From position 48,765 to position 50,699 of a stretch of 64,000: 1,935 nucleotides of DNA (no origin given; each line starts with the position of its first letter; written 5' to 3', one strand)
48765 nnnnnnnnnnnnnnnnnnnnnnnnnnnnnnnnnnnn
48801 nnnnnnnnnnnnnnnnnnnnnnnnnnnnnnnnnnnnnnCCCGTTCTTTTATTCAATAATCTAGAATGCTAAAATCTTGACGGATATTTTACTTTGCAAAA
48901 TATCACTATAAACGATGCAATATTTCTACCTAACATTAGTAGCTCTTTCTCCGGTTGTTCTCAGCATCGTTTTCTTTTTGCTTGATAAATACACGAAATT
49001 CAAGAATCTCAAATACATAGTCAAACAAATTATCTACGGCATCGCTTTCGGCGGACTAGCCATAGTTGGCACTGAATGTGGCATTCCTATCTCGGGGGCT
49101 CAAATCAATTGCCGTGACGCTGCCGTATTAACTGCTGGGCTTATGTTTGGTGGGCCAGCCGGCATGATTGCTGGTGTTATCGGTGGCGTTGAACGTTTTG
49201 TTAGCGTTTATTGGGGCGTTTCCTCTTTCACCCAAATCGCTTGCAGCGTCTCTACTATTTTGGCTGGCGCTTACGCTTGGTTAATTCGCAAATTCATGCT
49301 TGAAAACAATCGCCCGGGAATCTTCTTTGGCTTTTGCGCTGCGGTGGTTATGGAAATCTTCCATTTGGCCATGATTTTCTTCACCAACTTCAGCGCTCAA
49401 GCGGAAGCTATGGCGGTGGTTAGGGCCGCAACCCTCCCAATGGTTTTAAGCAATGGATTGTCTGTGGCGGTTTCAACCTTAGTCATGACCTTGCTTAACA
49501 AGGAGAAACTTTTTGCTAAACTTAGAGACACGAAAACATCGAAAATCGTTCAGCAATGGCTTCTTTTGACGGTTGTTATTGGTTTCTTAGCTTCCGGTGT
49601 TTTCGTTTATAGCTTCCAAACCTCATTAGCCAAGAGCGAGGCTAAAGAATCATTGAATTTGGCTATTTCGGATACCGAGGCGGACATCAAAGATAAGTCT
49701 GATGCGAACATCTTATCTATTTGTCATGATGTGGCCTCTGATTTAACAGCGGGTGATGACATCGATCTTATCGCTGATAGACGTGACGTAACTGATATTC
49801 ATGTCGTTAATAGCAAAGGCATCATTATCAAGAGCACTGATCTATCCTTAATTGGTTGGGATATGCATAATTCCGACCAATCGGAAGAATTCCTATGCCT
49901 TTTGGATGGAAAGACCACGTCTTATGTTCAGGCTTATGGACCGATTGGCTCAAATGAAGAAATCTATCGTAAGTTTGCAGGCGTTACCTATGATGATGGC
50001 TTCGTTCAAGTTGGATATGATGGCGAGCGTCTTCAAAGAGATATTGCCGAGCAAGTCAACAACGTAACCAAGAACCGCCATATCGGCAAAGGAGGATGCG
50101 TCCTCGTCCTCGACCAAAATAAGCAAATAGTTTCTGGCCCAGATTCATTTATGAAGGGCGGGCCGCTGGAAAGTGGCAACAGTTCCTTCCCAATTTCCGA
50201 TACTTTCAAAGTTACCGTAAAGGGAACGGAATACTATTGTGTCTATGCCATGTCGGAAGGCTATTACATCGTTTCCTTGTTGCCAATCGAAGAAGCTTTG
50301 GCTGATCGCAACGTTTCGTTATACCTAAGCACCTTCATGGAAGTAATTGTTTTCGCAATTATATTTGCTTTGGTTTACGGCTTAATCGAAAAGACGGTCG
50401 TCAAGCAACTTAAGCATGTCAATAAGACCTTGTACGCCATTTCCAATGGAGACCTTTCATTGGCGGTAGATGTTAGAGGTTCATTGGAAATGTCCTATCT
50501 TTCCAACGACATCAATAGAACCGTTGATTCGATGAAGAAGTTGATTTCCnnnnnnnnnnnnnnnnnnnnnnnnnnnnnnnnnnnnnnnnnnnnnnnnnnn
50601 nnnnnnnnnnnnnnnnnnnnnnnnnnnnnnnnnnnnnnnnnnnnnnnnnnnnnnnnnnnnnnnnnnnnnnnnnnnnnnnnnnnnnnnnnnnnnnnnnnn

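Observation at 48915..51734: Five-module sensor: 7-TM, ~230-aa extracytoplasmic domain, HAMP, PP2C and GHKL kinase in one 939-aa protein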

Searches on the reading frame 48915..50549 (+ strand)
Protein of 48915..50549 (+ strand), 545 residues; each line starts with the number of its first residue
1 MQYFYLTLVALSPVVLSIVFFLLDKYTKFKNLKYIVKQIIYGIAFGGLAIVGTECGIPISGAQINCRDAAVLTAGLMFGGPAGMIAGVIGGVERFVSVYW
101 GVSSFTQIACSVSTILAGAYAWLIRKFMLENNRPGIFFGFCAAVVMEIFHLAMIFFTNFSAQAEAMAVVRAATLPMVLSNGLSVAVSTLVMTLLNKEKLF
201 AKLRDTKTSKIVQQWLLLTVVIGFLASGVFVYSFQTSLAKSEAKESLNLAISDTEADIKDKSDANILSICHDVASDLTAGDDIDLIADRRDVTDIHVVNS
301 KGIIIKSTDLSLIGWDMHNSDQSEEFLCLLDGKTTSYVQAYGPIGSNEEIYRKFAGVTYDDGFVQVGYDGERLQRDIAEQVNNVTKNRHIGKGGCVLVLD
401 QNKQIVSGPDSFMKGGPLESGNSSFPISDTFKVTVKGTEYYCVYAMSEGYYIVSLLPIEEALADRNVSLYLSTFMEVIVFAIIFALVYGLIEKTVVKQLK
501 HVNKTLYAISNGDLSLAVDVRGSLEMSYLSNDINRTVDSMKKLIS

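Call 53: search_protein_representatives(protein=window:48915-50549:+)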
Query: 545 residues. Proteins with E-value up to 0.001 (for the whole library): 1728; up to 1e-10: 800; up to 1e-30: 317. The best 150 are listed.
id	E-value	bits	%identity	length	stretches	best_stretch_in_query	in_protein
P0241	1.1e-160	552.0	49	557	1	3-544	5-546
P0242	7.4e-159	546.0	47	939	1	3-544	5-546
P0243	3.3e-141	487.8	44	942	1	1-544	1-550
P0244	1.1e-133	462.9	43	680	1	6-544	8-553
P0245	8.8e-128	443.5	41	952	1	6-544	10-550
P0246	4.6e-126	437.8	43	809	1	6-544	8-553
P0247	3.4e-125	435.0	41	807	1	3-544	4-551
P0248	4.6e-125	434.5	40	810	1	3-544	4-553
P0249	1.8e-124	432.6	41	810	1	3-544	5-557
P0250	2.0e-124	432.4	43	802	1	6-543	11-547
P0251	9.0e-124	430.3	44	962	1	8-543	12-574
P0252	4.2e-118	411.6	39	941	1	8-544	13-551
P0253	9.2e-118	410.4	40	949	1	8-544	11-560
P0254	9.8e-117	407.1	40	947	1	8-544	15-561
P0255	1.5e-115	403.1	40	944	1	4-544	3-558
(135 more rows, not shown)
